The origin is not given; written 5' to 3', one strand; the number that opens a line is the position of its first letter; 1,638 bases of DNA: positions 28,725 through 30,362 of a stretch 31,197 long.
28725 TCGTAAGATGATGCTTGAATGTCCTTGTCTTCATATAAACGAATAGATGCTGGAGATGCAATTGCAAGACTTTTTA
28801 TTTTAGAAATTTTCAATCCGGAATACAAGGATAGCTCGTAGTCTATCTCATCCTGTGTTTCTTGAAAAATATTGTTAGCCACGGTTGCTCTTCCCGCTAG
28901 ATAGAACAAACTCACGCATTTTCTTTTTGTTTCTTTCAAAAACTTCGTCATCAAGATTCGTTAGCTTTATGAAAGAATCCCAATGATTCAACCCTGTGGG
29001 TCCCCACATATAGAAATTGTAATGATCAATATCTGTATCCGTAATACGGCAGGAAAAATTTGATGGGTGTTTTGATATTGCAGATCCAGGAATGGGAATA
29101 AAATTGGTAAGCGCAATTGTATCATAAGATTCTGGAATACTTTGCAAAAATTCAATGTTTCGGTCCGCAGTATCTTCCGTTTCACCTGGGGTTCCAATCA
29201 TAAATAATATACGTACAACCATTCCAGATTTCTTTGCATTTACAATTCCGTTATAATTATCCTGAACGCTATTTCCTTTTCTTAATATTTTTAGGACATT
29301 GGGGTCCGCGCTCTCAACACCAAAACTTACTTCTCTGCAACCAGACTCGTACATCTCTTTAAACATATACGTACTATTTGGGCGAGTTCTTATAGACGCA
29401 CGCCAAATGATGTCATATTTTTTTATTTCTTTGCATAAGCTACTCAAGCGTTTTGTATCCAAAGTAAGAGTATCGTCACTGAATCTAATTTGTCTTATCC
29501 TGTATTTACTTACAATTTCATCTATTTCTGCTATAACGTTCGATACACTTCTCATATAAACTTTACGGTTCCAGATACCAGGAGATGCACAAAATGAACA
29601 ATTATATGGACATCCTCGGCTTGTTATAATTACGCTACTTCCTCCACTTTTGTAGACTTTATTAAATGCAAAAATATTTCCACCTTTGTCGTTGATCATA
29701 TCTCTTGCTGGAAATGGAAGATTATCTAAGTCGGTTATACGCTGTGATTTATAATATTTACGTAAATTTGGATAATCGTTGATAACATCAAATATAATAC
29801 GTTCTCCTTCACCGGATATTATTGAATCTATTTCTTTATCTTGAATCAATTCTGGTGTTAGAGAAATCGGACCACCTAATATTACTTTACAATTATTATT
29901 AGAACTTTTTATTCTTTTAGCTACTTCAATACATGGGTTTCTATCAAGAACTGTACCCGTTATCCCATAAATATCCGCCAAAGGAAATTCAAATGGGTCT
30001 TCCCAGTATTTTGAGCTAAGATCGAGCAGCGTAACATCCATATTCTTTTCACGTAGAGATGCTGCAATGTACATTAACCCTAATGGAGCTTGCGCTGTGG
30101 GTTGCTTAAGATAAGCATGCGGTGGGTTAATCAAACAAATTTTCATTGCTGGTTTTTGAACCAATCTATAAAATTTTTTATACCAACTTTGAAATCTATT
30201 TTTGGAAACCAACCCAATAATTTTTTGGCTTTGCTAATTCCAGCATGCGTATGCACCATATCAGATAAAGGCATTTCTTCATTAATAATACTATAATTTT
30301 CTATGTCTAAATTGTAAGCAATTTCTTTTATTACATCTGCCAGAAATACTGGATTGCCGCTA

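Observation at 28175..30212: Class-B (cobalamin) radical SAM enzyme plus multiple SAM methyltransferases embedded in the sugar cluster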

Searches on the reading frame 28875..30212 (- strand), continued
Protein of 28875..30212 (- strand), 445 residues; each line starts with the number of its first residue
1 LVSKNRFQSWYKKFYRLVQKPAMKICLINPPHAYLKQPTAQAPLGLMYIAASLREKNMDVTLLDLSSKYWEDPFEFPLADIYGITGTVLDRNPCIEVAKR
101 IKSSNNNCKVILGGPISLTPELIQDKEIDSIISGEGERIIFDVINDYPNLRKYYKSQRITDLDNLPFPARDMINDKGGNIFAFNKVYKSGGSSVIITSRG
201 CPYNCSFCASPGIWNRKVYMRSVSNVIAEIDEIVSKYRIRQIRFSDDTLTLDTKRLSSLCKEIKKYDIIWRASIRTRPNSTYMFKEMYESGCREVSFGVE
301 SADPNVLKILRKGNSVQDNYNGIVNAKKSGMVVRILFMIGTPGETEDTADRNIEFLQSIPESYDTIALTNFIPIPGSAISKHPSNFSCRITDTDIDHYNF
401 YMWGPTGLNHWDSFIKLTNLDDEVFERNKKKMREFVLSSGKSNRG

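Call 71: search_protein_families(library=pfam, proteins=[L010:5968-8289:+, L013:2337-5795:+, L006:9980-11164:+, L140:5938-8145:+, L159:3532-7203:+, L002:8680-9297:+, L008:2731-4332:+], max_evalue=0.001)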
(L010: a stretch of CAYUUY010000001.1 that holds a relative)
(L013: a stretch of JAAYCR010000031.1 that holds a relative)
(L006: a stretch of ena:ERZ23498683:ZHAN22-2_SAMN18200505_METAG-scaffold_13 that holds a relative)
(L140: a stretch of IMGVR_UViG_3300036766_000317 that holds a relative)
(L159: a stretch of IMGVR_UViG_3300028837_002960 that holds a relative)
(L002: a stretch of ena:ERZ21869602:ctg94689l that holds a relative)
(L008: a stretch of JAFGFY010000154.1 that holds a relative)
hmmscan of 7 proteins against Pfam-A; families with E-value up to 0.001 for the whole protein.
L010:5968-8289:+ (774 aa): 3 families
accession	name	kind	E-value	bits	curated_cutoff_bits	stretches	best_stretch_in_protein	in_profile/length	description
PF04055.27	Radical_SAM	-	1.2e-21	78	29.5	1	198-352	2-161/166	Radical SAM superfamily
PF02310.24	B12-binding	-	1.4e-07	31.8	32.1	1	32-132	14-118/121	B12 binding domain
PF14528.11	LAGLIDADG_3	-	1.3e-05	25.8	22.5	0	500-546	8-53/82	LAGLIDADG-like domain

L013:2337-5795:+ (1153 aa): 7 families
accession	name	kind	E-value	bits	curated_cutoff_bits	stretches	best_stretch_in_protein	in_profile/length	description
PF00535.33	Glycos_transf_2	-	1.5e-62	210.9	23.3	2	515-631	1-118/168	Glycosyl transferase family 2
PF13524.12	Glyco_trans_1_2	-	1.9e-21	76.9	25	1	174-301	10-143/144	Glycosyl transferase-like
PF10111.15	Glyco_tranf_2_2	-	2.5e-20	73.5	27.3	2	851-1039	4-205/276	Glycosyltransferase like family 2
PF13641.12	Glyco_tranf_2_3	-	1.5e-16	61.5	27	2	847-956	1-117/230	Glycosyltransferase like family 2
PF00132.30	Hexapep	-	2e-12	46.7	27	1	449-483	1-35/36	Bacterial transferase hexapeptide (six repeats)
PF14602.12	Hexapep_2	-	1.6e-11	44.2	27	2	450-483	2-33/34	Hexapeptide repeat of succinyl-transferase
PF13704.12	Glyco_tranf_2_4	-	2.3e-06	28.4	27.5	0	857-918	2-59/98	Glycosyl transferase family 2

L006:9980-11164:+ (395 aa): 1 family
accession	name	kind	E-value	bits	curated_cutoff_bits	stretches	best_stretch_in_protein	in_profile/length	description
PF08241.18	Methyltransf_11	-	2.8e-05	25.1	21.2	1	58-97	50-89/95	Methyltransferase domain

L140:5938-8145:+ (736 aa): 2 families
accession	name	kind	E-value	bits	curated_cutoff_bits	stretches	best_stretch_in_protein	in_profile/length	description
PF04055.27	Radical_SAM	-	3.2e-22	79.9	29.5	1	187-352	1-166/166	Radical SAM superfamily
PF02310.24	B12-binding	-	6.6e-18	65.1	32.1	1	18-128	10-120/121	B12 binding domain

L159:3532-7203:+ (1224 aa): 11 families
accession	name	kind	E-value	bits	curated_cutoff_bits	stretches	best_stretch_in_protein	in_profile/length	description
PF00535.33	Glycos_transf_2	-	4.4e-57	193.1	23.3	2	340-467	1-130/168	Glycosyl transferase family 2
PF13641.12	Glyco_tranf_2_3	-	4e-27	96.1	27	2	338-527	2-206/230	Glycosyltransferase like family 2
PF04055.27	Radical_SAM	-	7.6e-25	88.4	29.5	1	999-1156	1-163/166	Radical SAM superfamily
PF10111.15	Glyco_tranf_2_2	-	2.7e-18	66.9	27.3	1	340-511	1-195/276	Glycosyltransferase like family 2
PF00534.26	Glycos_transf_1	-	8.4e-18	64.9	26.4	1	146-274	9-141/172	Glycosyl transferases group 1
PF13692.12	Glyco_trans_1_4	-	1.1e-17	65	27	1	154-279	3-132/142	Glycosyl transferases group 1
PF02310.24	B12-binding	-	9.1e-14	51.8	32.1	1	847-948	13-119/121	B12 binding domain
PF13632.12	Glyco_trans_2_3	-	6.7e-08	33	27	0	644-788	1-135/198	Glycosyl transferase family group 2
PF13524.12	Glyco_trans_1_2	-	3.8e-05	24.1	25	1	173-282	3-107/144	Glycosyl transferase-like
PF13704.12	Glyco_tranf_2_4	-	0.00015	22.7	27.5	0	352-425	7-81/98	Glycosyl transferase family 2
PF19864.5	Radical_SAM_N2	-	0.0007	19.5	29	0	907-952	80-124/151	Radical SAM proteins, N-terminal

L002:8680-9297:+ (206 aa): 1 family
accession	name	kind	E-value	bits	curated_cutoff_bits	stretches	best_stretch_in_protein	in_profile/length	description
PF08241.18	Methyltransf_11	-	2.9e-07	31.5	21.2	1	68-110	50-92/95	Methyltransferase domain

L008:2731-4332:+ (534 aa): 2 families
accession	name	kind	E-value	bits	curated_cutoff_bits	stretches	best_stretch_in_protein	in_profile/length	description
PF16861.10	Carbam_trans_C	-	6.2e-71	237.9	27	1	364-534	1-170/170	Carbamoyltransferase C-terminus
PF02543.21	Carbam_trans_N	-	8e-31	108.1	24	2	82-315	116-345/346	Carbamoyltransferase N-terminus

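Call 73: search_protein_representatives(alignment_id=A1)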
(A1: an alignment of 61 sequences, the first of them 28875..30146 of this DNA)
Query: 61 sequences, 426 profile positions. Proteins with E-value up to 0.001 (for the whole library): 77404; up to 1e-10: 52363; up to 1e-30: 18349. The best 150 are listed.
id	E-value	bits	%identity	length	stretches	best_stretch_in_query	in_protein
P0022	2.3e-188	642.6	-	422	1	3-426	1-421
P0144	1.4e-173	594.0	-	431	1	2-426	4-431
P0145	4.4e-171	585.7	-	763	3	3-417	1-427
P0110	2.3e-164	563.6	-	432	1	3-426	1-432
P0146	2.4e-160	550.3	-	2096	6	57-374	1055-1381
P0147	1.9e-154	531.0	-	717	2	184-426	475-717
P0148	6.6e-154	529.1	-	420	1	3-426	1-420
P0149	3.5e-152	523.4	-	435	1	2-426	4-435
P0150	8.4e-152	522.2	-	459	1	3-426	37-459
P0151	2.0e-150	517.6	-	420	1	4-426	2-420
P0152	3.5e-146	503.7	-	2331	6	48-370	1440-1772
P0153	6.9e-144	496.1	-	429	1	3-426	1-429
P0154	1.0e-142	492.3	-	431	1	4-426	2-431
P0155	5.1e-141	486.7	-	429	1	3-426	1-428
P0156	5.5e-141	486.6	-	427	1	4-424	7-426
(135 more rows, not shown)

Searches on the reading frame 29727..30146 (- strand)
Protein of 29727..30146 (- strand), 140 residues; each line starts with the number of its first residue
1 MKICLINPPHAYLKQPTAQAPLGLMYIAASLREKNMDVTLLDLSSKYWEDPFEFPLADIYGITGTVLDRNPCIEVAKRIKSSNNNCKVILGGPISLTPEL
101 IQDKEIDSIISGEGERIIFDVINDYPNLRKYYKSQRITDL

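Call 52: predict_structure(alignment_id=A2)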
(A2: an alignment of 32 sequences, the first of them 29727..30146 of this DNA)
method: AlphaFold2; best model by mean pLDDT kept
length: 140 residues; sequences in the alignment: 32
mean_pLDDT: 93.9   pTM: 0.89
mean pLDDT of the five models: 93.9, 93.7, 92.6, 92.3, 92.2
residues with pLDDT >= 90: 116; 70-90: 23; 50-70: 1; < 50: 0
segments of 3 or more residues with pLDDT < 50: none
pLDDT, mean of each block of 10 residues (from residue 1): 97 88 93 98 93 96 94 96 96 90 94 94 97 87
secondary structure, 60 per line:
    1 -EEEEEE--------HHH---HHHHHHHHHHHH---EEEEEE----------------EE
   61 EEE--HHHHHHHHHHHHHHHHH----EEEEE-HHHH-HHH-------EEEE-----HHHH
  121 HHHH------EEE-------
elements in order: E2-7 H22-33 E37-42 E59-63 H66-82 E87-91 H93-96 E108-111 H117-124 E131-133

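Call 54: fold_search(model_id=the predicted structure, library=pdb)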
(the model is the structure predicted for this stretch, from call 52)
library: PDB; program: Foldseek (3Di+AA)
matches with E <= 10: 1159; with E <= 0.001: 2
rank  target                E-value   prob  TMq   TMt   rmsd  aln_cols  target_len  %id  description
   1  9n1b                  3.5e-04  1.00  0.69  0.18   4.1       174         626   16  Crystal structure of CysS from Corallococcus sp. CA054B with 5'-deoxyadenosine, methionine, and pantetheinylated 3-metho (released 2026-01-28)
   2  2vyc_A                5.8e-04  1.00  0.58  0.13   4.3       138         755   16  Crystal Structure of Acid Induced Arginine Decarboxylase from E. coli (released 2009-03-31)
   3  6eo3_A                1.2e-03  1.00  0.60  0.43   4.1       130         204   14  Conformational dynamism for DNA interaction in Salmonella typhimurium RcsB response regulator. S207C P212121 (released 2017-11-15)
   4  9n1d                  1.3e-03  1.00  0.72  0.19   3.7       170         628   16  Crystal structure of CysS from Corallococcus sp. CA054B with 5'-deoxyadenosine and methionine bound (released 2026-01-28)
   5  7kdy_A                1.3e-03  1.00  0.57  0.15   6.2       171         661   18  Crystal structure of Streptomyces tokunonesis TokK with hydroxycobalamin, 5'-deoxyadenosine, methionine, and (2R)-pant (released 2022-01-12)
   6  7te2                  1.6e-03  1.00  0.59  0.42   4.2       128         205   20  Crystal Structure of AerR from Rhodobacter capsulatus at 2.25 A. (released 2022-08-31)
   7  7kdx_A                1.7e-03  1.00  0.64  0.16   4.6       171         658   15  Crystal structure of Streptomyces tokunonesis TokK with hydroxycobalamin, 5'-deoxyadenosine, and methionine (released 2022-01-12)
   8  7kdx_B                2.1e-03  1.00  0.64  0.16   4.6       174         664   15  Crystal structure of Streptomyces tokunonesis TokK with hydroxycobalamin, 5'-deoxyadenosine, and methionine (released 2022-01-12)
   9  5ul3                  2.2e-03  1.00  0.66  0.14   4.5       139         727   19  Structure of Cobalamin-dependent S-adenosylmethionine radical enzyme OxsB with aqua-cobalamin bound (released 2017-04-19)
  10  1akq                  2.3e-03  0.99  0.44  0.42   6.7       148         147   16  D95A OXIDIZED FLAVODOXIN MUTANT FROM D. VULGARIS (released 1998-12-02)
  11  5xx1_J                2.8e-03  1.00  0.59  0.14   4.8       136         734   13  Crystal structure of Arginine decarboxylase (AdiA) from Salmonella typhimurium (released 2018-05-16)
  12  8zwn_A                3.0e-03  1.00  0.62  0.45   4.1       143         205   15  Crystal structure of DNA-binding transcriptional activator EvgA from Escherichia coli str. K-12 substr. MG1655 (released 2025-06-18)
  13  5xx1_C                3.0e-03  1.00  0.58  0.14   4.4       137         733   14  Crystal structure of Arginine decarboxylase (AdiA) from Salmonella typhimurium (released 2018-05-16)
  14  5xx1_A                3.4e-03  1.00  0.59  0.14   4.8       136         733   13  Crystal structure of Arginine decarboxylase (AdiA) from Salmonella typhimurium (released 2018-05-16)
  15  5ul4                  3.6e-03  1.00  0.64  0.14   4.8       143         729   19  Structure of Cobalamin-dependent S-adenosylmethionine radical enzyme OxsB with aqua-cobalamin and S-adenosylmethionine b (released 2017-04-19)
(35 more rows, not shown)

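Call 69: search_solved_structures(query=A2, max_evalue=10, show_alignments=5)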
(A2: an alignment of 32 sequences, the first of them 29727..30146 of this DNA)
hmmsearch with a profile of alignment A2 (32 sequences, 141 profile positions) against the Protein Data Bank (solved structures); distinct sequences matched with E-value up to 10: 11.
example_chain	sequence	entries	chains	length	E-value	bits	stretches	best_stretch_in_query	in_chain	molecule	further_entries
9n1b_A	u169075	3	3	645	0.00012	25.6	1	33-125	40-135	Radical SAM protein | Radical SAM enzyme CysS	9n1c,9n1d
7kdx_A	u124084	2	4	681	0.00028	24.3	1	56-124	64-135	Methyltransferase TokK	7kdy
4q37_A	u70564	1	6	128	0.027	17.9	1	56-124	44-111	Radical SAM protein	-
7te2_A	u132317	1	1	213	0.16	15.4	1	15-99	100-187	AerR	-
6a6e_A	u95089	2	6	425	0.17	15.3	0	49-108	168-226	Cysteine desulfurase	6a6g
9ccb_A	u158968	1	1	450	0.41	14.1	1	90-119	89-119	Radical SAM core domain-containing protein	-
5nf1_A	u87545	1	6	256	1.2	12.6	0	28-110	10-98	Geranylgeranylglyceryl phosphate synthase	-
5ndy_A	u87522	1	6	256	1.2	12.6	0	28-110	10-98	Geranylgeranylglyceryl phosphate synthase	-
4mm1_A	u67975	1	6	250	1.2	12.6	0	28-110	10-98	Geranylgeranylglyceryl phosphate synthase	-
5nez_A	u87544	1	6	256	1.5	12.3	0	28-108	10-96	Geranylgeranylglyceryl phosphate synthase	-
8sxq_A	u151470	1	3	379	3.1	11.2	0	16-31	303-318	SEL-1 repeat protein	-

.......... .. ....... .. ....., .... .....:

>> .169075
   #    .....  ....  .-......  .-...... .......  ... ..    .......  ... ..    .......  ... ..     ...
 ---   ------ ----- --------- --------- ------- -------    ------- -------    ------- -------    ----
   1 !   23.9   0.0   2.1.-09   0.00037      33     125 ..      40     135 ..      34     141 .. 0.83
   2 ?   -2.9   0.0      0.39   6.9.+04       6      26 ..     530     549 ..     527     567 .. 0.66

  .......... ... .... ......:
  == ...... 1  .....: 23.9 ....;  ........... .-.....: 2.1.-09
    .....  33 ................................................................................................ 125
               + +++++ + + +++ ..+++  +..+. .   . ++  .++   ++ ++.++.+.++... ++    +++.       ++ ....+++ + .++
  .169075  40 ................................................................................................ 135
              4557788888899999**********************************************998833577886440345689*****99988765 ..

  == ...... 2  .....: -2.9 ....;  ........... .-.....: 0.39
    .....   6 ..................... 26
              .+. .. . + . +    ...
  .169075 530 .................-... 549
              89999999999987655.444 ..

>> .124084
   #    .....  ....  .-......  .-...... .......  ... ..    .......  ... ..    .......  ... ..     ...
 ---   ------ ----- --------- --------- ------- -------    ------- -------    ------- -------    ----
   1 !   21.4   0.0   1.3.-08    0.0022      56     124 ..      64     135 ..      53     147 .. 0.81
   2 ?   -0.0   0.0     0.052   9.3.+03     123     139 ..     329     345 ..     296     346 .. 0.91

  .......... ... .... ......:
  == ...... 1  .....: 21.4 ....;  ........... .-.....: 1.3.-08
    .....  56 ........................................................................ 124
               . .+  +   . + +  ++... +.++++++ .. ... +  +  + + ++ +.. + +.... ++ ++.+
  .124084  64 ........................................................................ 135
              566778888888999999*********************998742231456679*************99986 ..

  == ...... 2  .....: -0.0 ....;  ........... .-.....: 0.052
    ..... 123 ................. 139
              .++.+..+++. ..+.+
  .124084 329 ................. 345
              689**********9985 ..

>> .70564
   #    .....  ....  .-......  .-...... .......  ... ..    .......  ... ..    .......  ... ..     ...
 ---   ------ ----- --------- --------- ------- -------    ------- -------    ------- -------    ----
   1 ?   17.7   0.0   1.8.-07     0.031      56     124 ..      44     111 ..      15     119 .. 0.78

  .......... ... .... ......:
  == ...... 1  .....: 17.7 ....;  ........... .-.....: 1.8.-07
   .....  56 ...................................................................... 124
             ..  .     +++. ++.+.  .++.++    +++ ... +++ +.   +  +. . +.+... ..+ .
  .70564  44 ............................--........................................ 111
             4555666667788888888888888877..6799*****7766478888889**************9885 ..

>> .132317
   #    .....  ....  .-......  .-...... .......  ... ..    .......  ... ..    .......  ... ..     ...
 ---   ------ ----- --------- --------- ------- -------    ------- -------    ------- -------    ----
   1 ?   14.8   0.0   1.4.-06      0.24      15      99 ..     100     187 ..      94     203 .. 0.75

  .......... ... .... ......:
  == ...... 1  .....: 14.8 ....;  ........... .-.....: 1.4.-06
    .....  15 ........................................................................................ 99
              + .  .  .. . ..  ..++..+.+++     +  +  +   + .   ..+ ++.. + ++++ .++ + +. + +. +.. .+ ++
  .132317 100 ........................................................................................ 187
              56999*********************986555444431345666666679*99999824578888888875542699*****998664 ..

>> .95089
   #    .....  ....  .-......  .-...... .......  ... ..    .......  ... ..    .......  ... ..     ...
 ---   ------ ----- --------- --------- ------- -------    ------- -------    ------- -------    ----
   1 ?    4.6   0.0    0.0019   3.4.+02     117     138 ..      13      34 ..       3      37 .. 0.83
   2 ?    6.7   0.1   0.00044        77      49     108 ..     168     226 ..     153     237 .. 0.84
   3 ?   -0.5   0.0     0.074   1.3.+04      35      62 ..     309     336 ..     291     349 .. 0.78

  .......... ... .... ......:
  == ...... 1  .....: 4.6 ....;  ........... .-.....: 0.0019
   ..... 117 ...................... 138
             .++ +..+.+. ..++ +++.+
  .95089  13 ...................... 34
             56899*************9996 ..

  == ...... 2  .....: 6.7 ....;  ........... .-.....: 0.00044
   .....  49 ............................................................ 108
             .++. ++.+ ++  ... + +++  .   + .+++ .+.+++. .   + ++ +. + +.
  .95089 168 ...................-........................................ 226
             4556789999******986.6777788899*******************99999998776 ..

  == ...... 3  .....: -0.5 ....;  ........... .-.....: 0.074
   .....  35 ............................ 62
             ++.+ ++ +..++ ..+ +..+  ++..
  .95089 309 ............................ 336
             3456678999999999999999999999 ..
